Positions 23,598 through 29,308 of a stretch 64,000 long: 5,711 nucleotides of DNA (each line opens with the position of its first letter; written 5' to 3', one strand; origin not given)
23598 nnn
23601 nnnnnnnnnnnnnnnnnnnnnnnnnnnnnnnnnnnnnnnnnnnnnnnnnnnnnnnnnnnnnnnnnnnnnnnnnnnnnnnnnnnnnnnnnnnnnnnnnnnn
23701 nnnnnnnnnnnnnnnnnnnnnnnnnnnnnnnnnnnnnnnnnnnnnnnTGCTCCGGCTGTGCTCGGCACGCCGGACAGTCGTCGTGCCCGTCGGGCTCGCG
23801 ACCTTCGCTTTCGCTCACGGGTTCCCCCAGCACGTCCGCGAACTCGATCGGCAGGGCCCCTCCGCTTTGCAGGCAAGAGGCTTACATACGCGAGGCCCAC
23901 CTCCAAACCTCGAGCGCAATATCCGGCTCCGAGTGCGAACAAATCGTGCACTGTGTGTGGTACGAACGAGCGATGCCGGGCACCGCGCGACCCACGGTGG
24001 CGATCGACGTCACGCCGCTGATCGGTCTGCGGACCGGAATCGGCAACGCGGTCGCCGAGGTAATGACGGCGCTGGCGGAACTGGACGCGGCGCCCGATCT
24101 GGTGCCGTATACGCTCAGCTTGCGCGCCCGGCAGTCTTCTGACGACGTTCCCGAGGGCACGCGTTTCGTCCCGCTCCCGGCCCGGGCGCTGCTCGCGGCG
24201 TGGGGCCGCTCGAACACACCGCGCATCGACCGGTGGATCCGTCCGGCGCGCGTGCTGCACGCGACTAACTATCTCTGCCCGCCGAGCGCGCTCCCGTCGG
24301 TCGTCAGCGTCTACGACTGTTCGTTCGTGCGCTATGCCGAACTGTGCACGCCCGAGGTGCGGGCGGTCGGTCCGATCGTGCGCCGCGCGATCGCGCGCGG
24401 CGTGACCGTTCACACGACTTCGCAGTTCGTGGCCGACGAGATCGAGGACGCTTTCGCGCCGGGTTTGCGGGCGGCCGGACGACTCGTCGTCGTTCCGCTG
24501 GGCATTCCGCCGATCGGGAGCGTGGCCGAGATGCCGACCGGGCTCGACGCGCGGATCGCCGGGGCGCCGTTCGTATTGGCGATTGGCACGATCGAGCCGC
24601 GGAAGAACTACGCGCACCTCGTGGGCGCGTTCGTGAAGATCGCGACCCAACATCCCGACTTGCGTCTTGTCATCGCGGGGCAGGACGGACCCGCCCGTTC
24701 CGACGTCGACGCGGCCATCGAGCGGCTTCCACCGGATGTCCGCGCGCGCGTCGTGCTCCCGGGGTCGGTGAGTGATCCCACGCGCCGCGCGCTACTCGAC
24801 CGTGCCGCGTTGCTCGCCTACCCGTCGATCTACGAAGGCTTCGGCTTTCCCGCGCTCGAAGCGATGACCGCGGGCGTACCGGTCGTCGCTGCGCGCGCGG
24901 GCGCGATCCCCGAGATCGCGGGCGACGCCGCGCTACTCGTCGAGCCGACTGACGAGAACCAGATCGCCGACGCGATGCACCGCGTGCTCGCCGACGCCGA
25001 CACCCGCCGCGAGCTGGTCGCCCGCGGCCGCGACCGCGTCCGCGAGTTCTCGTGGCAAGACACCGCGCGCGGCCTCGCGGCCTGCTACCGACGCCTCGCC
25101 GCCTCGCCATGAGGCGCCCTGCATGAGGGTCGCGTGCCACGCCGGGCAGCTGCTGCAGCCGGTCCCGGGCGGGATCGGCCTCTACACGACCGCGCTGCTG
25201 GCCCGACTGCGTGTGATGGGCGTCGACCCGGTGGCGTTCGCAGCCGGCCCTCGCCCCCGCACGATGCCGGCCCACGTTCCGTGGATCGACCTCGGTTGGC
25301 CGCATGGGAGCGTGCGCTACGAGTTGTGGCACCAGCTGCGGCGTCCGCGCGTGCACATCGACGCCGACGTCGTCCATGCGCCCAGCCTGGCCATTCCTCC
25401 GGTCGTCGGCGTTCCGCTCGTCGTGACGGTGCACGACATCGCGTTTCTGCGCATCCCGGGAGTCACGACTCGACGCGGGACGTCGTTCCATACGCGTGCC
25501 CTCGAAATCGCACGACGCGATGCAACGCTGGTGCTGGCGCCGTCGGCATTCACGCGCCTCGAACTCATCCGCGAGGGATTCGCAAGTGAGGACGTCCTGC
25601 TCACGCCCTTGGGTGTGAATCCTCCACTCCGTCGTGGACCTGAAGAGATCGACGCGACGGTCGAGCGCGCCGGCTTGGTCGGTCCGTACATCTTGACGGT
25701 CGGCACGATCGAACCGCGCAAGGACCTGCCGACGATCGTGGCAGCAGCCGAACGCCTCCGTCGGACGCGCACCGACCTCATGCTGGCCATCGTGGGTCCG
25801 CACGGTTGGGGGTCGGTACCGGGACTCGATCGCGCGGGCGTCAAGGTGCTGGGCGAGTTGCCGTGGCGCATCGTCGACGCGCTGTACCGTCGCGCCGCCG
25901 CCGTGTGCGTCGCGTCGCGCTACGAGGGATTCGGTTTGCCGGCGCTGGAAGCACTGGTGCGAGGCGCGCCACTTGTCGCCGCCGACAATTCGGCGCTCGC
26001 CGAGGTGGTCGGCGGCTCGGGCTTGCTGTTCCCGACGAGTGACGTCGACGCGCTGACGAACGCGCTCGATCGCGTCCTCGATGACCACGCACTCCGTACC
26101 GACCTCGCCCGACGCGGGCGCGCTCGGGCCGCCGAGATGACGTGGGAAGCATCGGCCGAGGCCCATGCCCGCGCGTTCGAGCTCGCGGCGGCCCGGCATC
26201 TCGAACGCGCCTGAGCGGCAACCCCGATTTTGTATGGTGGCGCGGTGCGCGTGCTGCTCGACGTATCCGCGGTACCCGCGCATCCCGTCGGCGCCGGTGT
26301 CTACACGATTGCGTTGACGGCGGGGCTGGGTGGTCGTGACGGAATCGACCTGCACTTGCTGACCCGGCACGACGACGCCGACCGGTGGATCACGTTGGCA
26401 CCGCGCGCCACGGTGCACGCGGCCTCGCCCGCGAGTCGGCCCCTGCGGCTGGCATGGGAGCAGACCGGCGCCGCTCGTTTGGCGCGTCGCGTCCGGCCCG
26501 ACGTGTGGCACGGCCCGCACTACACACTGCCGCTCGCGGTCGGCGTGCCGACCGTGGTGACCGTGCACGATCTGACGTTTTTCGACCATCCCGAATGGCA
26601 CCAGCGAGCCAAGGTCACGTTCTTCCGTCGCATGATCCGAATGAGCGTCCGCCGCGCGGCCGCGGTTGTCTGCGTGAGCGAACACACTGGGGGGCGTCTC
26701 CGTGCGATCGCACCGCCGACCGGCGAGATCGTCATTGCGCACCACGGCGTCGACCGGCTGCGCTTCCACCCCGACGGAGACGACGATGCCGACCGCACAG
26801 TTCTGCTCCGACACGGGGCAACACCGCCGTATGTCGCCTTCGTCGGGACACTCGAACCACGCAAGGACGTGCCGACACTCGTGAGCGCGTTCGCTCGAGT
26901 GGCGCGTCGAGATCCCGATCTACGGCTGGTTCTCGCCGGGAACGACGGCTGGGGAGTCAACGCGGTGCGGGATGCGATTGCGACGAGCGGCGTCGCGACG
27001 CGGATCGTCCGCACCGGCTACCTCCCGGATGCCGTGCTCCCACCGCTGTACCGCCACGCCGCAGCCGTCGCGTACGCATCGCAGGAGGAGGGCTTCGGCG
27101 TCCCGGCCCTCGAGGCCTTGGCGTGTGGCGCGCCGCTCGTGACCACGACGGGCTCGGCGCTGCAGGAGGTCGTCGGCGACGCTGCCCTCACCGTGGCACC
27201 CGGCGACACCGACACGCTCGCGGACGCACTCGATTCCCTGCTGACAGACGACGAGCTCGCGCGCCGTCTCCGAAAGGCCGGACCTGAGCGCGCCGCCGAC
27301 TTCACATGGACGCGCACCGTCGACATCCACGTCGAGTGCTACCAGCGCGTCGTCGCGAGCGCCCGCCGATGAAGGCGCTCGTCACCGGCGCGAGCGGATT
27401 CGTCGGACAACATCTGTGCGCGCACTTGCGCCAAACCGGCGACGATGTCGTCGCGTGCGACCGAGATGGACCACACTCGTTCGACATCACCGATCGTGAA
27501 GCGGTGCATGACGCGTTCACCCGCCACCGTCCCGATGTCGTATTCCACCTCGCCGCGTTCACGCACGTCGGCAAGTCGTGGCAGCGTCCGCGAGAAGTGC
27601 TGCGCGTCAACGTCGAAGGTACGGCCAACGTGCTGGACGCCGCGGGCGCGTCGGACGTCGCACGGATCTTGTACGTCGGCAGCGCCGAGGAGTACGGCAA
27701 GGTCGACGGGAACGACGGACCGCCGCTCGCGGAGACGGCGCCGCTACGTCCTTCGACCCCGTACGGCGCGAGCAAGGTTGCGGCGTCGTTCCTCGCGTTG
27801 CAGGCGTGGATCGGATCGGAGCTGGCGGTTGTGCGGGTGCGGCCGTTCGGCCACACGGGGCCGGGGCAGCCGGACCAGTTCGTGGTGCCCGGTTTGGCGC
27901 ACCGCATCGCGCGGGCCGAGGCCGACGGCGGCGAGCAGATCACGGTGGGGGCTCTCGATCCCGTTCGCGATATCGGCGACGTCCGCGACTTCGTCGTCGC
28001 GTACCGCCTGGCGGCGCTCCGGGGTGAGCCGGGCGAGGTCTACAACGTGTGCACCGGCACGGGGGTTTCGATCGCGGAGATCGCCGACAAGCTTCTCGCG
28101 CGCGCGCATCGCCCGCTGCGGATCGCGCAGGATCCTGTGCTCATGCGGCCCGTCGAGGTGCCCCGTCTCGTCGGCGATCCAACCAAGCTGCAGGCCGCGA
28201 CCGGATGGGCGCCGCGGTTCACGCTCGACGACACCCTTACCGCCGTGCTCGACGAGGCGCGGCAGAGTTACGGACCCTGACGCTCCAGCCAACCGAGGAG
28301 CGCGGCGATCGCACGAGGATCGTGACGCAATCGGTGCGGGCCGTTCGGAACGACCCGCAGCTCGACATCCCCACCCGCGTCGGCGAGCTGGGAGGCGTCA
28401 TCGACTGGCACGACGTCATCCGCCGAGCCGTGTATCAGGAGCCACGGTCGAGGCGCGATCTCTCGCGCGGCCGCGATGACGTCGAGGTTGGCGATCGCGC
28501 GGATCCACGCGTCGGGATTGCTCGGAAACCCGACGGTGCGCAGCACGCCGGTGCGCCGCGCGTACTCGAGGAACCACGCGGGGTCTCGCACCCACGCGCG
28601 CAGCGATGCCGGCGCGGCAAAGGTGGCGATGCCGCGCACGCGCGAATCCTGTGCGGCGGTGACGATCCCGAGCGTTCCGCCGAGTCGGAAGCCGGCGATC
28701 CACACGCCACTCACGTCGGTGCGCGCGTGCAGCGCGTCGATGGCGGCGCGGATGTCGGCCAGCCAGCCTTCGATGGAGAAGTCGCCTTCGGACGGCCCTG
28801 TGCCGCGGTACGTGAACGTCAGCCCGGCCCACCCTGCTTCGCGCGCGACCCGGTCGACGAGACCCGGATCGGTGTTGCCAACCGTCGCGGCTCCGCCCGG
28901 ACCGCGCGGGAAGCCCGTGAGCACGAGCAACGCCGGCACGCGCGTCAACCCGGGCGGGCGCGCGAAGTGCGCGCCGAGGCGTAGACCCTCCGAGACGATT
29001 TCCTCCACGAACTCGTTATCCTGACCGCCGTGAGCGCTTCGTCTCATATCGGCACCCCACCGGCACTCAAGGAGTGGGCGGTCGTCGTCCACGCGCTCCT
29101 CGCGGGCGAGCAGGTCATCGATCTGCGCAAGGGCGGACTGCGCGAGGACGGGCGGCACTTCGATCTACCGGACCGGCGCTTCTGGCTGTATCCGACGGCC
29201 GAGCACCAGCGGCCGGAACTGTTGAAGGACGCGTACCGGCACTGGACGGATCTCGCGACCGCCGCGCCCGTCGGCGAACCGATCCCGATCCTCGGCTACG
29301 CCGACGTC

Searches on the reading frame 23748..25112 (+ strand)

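Call 70: search_protein_families(library=pfam, proteins=[window:23748-25112:+], max_evalue=0.001)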
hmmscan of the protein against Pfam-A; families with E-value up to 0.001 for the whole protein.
window:23748-25112:+ (454 aa): 5 families
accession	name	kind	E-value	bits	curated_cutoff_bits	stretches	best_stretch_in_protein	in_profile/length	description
PF00534.26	Glycos_transf_1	-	3.7e-30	105.1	26.4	1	273-429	15-171/172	Glycosyl transferases group 1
PF13692.12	Glyco_trans_1_4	-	1.9e-27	96.7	27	1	274-416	2-142/142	Glycosyl transferases group 1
PF20706.3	GT4-conflict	-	9.9e-14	51.5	26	1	270-443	194-385/385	Family 4 Glycosyltransferase in conflict systems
PF13524.12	Glyco_trans_1_2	-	7.4e-06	26.4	25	1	363-441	61-140/144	Glycosyl transferase-like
PF13439.12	Glyco_transf_4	-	0.0004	20.9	28.5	1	97-254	3-167/170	Glycosyltransferase Family 4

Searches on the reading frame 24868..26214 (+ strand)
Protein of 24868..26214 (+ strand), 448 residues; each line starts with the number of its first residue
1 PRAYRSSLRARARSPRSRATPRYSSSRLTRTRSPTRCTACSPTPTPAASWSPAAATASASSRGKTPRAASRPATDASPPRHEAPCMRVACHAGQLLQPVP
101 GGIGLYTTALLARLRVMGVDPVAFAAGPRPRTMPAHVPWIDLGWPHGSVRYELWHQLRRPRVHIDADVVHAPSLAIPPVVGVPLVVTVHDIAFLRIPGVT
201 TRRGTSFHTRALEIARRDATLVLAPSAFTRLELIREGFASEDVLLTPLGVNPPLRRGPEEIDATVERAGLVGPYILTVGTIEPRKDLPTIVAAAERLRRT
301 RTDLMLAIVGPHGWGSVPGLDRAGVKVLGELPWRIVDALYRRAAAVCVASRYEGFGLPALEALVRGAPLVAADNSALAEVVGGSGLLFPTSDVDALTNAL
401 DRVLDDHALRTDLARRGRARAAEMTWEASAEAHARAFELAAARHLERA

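Call 70: search_protein_families(library=pfam, proteins=[window:24868-26214:+], max_evalue=0.001)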
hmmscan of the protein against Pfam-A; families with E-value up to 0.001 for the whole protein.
window:24868-26214:+ (448 aa): 6 families
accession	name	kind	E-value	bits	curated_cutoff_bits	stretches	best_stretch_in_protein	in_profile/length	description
PF00534.26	Glycos_transf_1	-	7.4e-24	84.6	26.4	1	273-419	16-171/172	Glycosyl transferases group 1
PF13692.12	Glyco_trans_1_4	-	6.4e-21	75.5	27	1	273-406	2-142/142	Glycosyl transferases group 1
PF13439.12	Glyco_transf_4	-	1.4e-12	48.4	28.5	1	100-252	1-168/170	Glycosyltransferase Family 4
PF13579.12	Glyco_trans_4_4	-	4.2e-10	40.6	29.7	1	101-249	1-158/158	Glycosyl transferase 4-like domain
PF20706.3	GT4-conflict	-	3.8e-08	33.2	26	1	337-431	276-383/385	Family 4 Glycosyltransferase in conflict systems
PF13524.12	Glyco_trans_1_2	-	6.3e-08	33.1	25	1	295-431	7-140/144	Glycosyl transferase-like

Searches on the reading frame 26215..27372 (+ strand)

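Call 15: search_protein_families(library=pfam, proteins=[window:26215-27372:+], max_evalue=0.01)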
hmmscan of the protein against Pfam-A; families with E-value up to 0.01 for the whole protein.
window:26215-27372:+ (385 aa): 7 families
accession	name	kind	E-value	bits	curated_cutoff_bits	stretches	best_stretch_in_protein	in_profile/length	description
PF00534.26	Glycos_transf_1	-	1e-30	107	26.4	1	202-358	13-171/172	Glycosyl transferases group 1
PF13692.12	Glyco_trans_1_4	-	5.2e-28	98.5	27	1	205-345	2-142/142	Glycosyl transferases group 1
PF13439.12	Glyco_transf_4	-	2.1e-15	57.6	28.5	1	26-180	3-167/170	Glycosyltransferase Family 4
PF13579.12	Glyco_trans_4_4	-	1.6e-11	45.2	29.7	1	26-174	2-154/158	Glycosyl transferase 4-like domain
PF20706.3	GT4-conflict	-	5.4e-11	42.5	26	1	139-367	138-380/385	Family 4 Glycosyltransferase in conflict systems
PF13524.12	Glyco_trans_1_2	-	8.4e-11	42.4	25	1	226-367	5-137/144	Glycosyl transferase-like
PF13477.12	Glyco_trans_4_2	-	0.0004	21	23.4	1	42-155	23-139/139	Glycosyl transferase 4-like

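Call 51: search_protein_families(library=ncbifam, proteins=[window:26215-27372:+], max_evalue=0.001)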
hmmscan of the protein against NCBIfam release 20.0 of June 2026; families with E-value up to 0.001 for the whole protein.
window:26215-27372:+ (385 aa): 27 families (the best 25 are shown)
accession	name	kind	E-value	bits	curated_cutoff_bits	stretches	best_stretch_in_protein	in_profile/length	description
TIGR04047.1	MSMEG_0565_glyc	hypoth_equivalog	4.7e-42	144.4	259.85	1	113-378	113-373/373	MSMEG_0565 family glycosyltransferase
TIGR03449.1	mycothiol_MshA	equivalog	4.4e-25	88.4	462.5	1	168-380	186-404/406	D-inositol-3-phosphate glycosyltransferase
TIGR02149.1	glgA_Coryne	subfamily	2.2e-22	79.7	302.4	1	26-380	17-391/391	glycogen synthase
TIGR03088.1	stp2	hypoth_equivalog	5.5e-22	78.3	409.05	1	88-379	75-373/374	TIGR03088 family PEP-CTERM/XrtA system glycosyltransferase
TIGR03999.1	thiol_BshA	equivalog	9.2e-20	70.9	273.7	1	136-380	133-374/375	N-acetyl-alpha-D-glucosaminyl L-malate synthase BshA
NF041876.1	EPS_EpsE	equivalog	4.6e-19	68.9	400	1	171-361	187-377/389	exopolysaccharide biosynthesis GT4 family glycosyltransferase EpsE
NF053787.1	GlcN_PG_synth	equivalog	6e-17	61.5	480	1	150-380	146-360/361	N-acetylglucosaminyl phosphatidylglycerol synthase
TIGR04063.1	stp3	hypoth_equivalog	2.9e-16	59.4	442.05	1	134-380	144-396/397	TIGR04063 family PEP-CTERM/XrtA system glycosyltransferase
TIGR04157.1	glyco_rSAM_CFB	subfamily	1.2e-13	50.9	400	1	142-325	164-344/406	TIGR04157 family glycosyltransferase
NF038229.1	Glyco4_Geo_Pelo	equivalog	8.2e-12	44.8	400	1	104-377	73-334/338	GPMC system family 4 glycosyltransferase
NF038295.1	EPS_HpsP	equivalog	2.4e-10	40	550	1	199-379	202-387/388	hormogonium polysaccharide biosynthesis glycosyltransferase HpsP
NF038298.1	EPS_HpsO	equivalog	7.1e-10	38.2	575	1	173-377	172-385/388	hormogonium polysaccharide biosynthesis glycosyltransferase HpsO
TIGR02472.1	sucr_P_syn_N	equivalog_domain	2.1e-08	33.4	576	1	275-372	330-434/439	sucrose-phosphate synthase, putative, glycosyltransferase domain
NF050063.1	ProtGlycPglJ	equivalog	3.2e-08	33.2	500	1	205-365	195-352/363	N-acetylgalactosamine-N,N'-diacetylbacillosaminyl-diphospho-undecaprenol 4-alpha-N-acetylgalactosaminyltransferase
NF047684.1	TeichurnBiosyTuaC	equivalog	1.4e-07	30.8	550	1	110-354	132-363/391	teichuronic acid biosynthesis protein TuaC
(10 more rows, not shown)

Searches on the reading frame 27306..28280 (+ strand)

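Call 15: search_protein_families(library=pfam, proteins=[window:27306-28280:+], max_evalue=0.01)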
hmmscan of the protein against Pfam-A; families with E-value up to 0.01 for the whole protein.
window:27306-28280:+ (324 aa): 8 families
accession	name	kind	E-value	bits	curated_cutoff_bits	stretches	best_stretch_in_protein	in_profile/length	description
PF16363.11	GDP_Man_Dehyd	-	1.9e-57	195.7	27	2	57-311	57-329/332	GDP-mannose 4,6 dehydratase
PF01370.27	Epimerase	-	6.4e-53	180.1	20.9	1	24-249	1-240/240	NAD dependent epimerase/dehydratase family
PF04321.23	RmlD_sub_bind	-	5.1e-22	78.7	27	1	22-177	1-147/287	RmlD substrate binding domain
PF01073.25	3Beta_HSD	-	3e-16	59.7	22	1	25-190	1-188/280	3-beta hydroxysteroid dehydrogenase/isomerase family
PF02719.21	Polysacc_synt_2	-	8.8e-14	51.8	20.2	1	60-124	62-126/293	Polysaccharide biosynthesis protein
PF07993.18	NAD_binding_4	-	8.6e-08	32.1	20.1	1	77-178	90-204/258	Male sterility protein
PF13460.12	NAD_binding_10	-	5e-06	26.9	27.2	1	28-143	1-115/184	NAD(P)H-binding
PF00106.31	adh_short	-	0.0075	16.2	26.6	0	24-54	3-33/195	short chain dehydrogenase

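Call 51: search_protein_families(library=ncbifam, proteins=[window:27306-28280:+], max_evalue=0.001)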
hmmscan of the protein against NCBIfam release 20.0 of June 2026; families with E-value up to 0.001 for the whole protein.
window:27306-28280:+ (324 aa): 30 families (the best 25 are shown)
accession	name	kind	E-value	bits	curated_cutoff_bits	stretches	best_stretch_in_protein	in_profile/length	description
TIGR04180.1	EDH_00030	hypoth_equivalog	1.1e-43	149.4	475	1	60-305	57-296/297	NAD-dependent 4,6-dehydratase LegB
TIGR01181.1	dTDP_gluc_dehyt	equivalog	1.5e-33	116.2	365.1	1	59-313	57-306/321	dTDP-glucose 4,6-dehydratase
TIGR01179.1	galE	equivalog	4.5e-30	104.6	262.3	1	60-314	55-321/332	UDP-glucose 4-epimerase GalE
TIGR01472.1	gmd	equivalog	8.1e-25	87.7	415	1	57-261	59-262/342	GDP-mannose 4,6-dehydratase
TIGR01214.1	rmlD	equivalog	6.2e-20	71.4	224.05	1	24-179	2-148/285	dTDP-4-dehydrorhamnose reductase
TIGR02622.1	CDP_4_6_dhtase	equivalog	2e-19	69.9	278.45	1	58-169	60-169/352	CDP-glucose 4,6-dehydratase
NF042422.1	oxyalk_red_OleD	equivalog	2.3e-18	66.7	580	1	22-270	1-253/329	2-alkyl-3-oxoalkanoate reductase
NF007582.0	PRK10217.1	equivalog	4.2e-18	65.6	698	1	59-251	58-254/355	dTDP-glucose 4,6-dehydratase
NF047922.1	GDPFucSynFcl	equivalog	5.8e-18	65.4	500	1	24-314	5-297/308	GDP-L-fucose synthase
TIGR03466.1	HpnA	hypoth_equivalog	1.1e-17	63.9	367.65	1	22-272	1-251/327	hopanoid-associated sugar epimerase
NF007956.0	PRK10675.1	subfamily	1.4e-17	63.8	394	1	60-309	58-320/338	UDP-glucose 4-epimerase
NF042423.1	oxyalk_red_Shew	equivalog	3.9e-17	62.3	580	1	23-268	10-258/331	2-alkyl-3-oxoalkanoate reductase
NF007490.0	PRK10084.1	subfamily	2.1e-16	59.9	649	1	59-311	57-327/361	dTDP-glucose 4,6-dehydratase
TIGR02197.1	heptose_epim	equivalog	8.1e-12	44.9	274.6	1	25-268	2-261/316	ADP-glyceromanno-heptose 6-epimerase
NF058621.1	DiazavRedAvaA7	equivalog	3.2e-11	43.4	400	1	22-147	1-132/304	3-diazoavenalumate denitrifying reductase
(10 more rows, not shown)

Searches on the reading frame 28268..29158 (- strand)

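Call 15: search_protein_families(library=pfam, proteins=[window:28268-29158:-], max_evalue=0.01)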
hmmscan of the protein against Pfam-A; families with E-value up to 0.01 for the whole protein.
window:28268-29158:- (296 aa): 5 families
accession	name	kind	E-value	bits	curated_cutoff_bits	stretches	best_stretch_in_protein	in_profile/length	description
PF12146.15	Hydrolase_4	-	5.6e-09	36.1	27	1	235-281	191-238/239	Serine aminopeptidase, S33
PF00561.26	Abhydrolase_1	-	4.6e-07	30.2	25.8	1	75-200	1-123/245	alpha/beta hydrolase fold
PF00326.27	Peptidase_S9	-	2.4e-05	24.4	22.6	1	134-293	46-208/213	Prolyl oligopeptidase family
PF02129.25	Peptidase_S15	-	2.5e-05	24.6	23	1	58-192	2-139/262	X-Pro dipeptidyl-peptidase (S15 family)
PF01738.24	DLH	-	0.0092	16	21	0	133-180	78-127/217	Dienelactone hydrolase family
